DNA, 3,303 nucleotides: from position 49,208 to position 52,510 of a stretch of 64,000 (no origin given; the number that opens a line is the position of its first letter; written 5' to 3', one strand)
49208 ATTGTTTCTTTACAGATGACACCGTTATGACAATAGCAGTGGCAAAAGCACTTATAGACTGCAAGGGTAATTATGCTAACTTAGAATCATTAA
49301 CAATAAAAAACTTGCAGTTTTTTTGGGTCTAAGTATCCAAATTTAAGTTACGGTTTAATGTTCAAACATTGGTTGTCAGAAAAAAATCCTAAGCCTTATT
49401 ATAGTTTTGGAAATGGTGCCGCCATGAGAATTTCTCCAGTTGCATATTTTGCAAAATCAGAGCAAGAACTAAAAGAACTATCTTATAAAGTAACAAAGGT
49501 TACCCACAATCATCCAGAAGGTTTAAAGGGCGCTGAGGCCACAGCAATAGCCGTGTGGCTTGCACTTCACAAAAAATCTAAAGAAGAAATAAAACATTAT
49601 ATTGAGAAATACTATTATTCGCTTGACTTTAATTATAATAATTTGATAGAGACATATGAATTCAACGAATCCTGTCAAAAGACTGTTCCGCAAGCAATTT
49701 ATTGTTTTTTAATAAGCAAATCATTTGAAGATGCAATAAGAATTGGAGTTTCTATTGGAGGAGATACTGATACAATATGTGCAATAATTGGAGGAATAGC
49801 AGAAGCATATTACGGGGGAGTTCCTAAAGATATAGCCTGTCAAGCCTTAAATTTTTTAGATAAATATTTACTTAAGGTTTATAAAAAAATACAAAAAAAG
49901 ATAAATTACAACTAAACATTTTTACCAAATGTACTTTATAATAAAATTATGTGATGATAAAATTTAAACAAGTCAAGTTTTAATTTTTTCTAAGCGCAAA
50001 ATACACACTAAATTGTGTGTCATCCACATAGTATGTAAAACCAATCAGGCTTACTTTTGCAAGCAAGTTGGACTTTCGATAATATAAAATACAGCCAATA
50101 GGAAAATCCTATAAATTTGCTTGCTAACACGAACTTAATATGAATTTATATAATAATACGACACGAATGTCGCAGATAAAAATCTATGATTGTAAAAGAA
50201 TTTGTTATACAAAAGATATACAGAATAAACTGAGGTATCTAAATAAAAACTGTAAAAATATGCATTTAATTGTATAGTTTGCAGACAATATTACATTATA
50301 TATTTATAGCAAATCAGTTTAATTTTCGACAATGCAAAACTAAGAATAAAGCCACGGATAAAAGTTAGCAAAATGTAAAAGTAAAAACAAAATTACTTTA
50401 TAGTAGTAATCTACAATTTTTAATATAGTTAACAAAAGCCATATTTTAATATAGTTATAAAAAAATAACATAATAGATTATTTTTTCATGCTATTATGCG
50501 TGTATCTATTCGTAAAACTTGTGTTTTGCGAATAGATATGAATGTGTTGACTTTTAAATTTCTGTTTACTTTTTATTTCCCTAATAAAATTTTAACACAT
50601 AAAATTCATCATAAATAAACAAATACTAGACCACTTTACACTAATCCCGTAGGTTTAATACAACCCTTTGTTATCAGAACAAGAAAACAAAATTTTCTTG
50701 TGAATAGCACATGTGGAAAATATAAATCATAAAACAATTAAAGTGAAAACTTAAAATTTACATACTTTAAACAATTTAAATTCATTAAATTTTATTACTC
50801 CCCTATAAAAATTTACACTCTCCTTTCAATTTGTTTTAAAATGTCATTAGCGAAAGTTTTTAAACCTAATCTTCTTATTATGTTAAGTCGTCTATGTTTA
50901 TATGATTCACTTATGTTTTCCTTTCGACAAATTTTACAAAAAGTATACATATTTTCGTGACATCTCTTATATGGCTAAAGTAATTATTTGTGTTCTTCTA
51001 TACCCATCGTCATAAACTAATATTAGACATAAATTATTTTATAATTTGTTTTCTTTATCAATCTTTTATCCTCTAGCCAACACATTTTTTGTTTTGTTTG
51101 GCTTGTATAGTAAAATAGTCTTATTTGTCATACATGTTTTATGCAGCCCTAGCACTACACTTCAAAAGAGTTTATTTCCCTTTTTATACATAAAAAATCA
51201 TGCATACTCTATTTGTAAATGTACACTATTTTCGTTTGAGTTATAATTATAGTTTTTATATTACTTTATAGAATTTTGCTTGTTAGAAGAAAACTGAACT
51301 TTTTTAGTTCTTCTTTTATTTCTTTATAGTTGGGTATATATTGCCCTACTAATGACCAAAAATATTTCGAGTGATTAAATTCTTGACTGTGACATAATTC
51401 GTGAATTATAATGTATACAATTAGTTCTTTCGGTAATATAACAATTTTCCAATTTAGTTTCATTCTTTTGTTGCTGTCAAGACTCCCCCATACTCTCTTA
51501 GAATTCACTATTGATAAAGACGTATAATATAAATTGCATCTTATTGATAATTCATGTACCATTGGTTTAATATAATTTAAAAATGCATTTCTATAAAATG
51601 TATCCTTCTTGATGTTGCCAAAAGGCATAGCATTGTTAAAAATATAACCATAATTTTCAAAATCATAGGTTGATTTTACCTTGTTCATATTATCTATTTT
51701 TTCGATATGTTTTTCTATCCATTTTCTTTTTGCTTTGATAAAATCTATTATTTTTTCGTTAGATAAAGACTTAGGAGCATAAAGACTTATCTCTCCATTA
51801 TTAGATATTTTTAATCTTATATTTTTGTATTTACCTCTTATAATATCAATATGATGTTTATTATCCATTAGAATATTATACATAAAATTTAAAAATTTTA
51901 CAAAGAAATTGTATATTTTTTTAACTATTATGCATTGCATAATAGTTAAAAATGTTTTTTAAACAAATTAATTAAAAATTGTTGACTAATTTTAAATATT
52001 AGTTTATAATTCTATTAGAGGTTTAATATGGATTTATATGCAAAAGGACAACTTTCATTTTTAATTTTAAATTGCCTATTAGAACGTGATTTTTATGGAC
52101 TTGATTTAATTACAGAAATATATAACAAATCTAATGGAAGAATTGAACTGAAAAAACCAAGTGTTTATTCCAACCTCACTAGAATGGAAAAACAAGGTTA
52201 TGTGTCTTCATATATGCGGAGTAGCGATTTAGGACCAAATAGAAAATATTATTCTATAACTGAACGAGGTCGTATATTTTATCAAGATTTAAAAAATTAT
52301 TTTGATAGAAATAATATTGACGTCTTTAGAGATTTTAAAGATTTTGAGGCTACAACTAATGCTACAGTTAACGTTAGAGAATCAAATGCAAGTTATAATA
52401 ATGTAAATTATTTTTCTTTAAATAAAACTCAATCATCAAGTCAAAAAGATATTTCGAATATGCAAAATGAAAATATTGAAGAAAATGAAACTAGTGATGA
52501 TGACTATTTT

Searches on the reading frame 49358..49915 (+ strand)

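Call 27: search_protein_families(library=pfam, proteins=[window:49358-49915:+])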
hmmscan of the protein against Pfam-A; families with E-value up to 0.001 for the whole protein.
window:49358-49915:+ (185 aa): 1 family
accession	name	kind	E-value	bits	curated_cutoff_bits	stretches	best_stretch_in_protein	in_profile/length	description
PF03747.19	ADP_ribosyl_GH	-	6.8e-32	111.7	26.2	1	14-154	118-283/287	ADP-ribosylglycohydrolase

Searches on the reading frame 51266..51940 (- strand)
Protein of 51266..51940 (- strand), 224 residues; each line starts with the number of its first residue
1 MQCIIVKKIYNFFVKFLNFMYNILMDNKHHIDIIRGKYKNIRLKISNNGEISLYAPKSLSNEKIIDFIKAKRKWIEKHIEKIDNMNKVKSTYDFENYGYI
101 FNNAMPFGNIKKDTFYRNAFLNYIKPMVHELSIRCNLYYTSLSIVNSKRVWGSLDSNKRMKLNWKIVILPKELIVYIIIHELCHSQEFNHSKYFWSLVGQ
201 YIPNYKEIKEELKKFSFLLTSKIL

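Call 10: search_protein_families(library=pfam, proteins=[window:51266-51940:-])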
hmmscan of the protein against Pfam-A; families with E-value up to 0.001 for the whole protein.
window:51266-51940:- (224 aa): 1 family
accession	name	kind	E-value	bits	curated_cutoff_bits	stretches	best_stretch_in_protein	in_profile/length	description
PF01863.23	YgjP-like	-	1.1e-42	146.8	26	2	114-214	106-206/207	YgjP-like, metallopeptidase domain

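Call 28: search_protein_families(library=ncbifam, proteins=[window:51266-51868:-])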
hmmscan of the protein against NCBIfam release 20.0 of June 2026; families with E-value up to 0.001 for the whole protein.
window:51266-51868:- (200 aa): 0 families

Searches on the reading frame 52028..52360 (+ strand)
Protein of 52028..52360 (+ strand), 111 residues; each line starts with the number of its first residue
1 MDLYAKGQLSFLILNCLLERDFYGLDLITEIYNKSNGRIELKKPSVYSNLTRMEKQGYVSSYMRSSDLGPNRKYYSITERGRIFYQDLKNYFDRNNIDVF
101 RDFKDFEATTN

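Call 92: search_solved_structures(query=window:52028-52360:+, max_evalue=0.01)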
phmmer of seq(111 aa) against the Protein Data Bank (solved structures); distinct sequences matched with E-value up to 0.01: 42.
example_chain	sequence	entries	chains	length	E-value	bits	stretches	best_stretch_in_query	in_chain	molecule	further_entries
9qbd_A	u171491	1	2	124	1e-13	54.6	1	6-101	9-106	PadR-family transcriptional regulator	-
9qbc_A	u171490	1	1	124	1.2e-12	51.2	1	6-100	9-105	PadR-family transcriptional regulator PadR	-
8qdh_A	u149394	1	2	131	5.6e-12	49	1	6-89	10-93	Transcriptional regulator, PadR-like family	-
7qz7_A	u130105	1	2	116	6.3e-12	48.8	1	6-82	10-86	Transcriptional regulator, PadR-like family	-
7qz8_A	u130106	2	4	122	7.3e-12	48.7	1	6-82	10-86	Transcriptional regulator, PadR-like family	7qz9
8qdf_A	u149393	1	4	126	7.4e-12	48.6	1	6-83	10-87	Transcriptional regulator, PadR-like family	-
3f8b_A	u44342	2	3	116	7.7e-12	48.6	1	6-82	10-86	Transcriptional regulator, PadR-like family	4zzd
7qz5_A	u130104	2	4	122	8.8e-12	48.4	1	6-82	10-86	Transcriptional regulator, PadR-like family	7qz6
3f8c_A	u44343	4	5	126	9.5e-12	48.3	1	6-82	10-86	Transcriptional regulator, PadR-like family | Transcriptional regulator PadR family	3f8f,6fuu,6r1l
9h87_A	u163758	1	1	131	1.1e-11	48.1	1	6-82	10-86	Transcriptional regulator, PadR-like family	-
6i8n_A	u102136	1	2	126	1.1e-11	48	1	6-82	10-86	Transcriptional regulator, PadR-like family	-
9h9w_A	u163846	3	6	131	1.2e-11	48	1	6-82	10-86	Transcriptional regulator, PadR-like family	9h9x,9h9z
9g51_A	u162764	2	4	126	1.3e-11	47.9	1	6-82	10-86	Transcriptional regulator, PadR-like family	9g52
9h9y_A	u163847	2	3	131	1.3e-11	47.9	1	6-82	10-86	Transcriptional regulator, PadR-like family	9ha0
9iij_A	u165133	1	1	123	3.5e-11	46.5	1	6-83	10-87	Transcriptional regulator, PadR-like family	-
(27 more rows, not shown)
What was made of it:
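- On PadR family (protein at 52028-53887): The best PDB matches are PadR and LmrR proteins (call 92).
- Closest known: PadR-family autoregulatory operators. Same: The DNA-binding domain aligns to LmrR, cdPadR1 and AphA structures (call 92).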
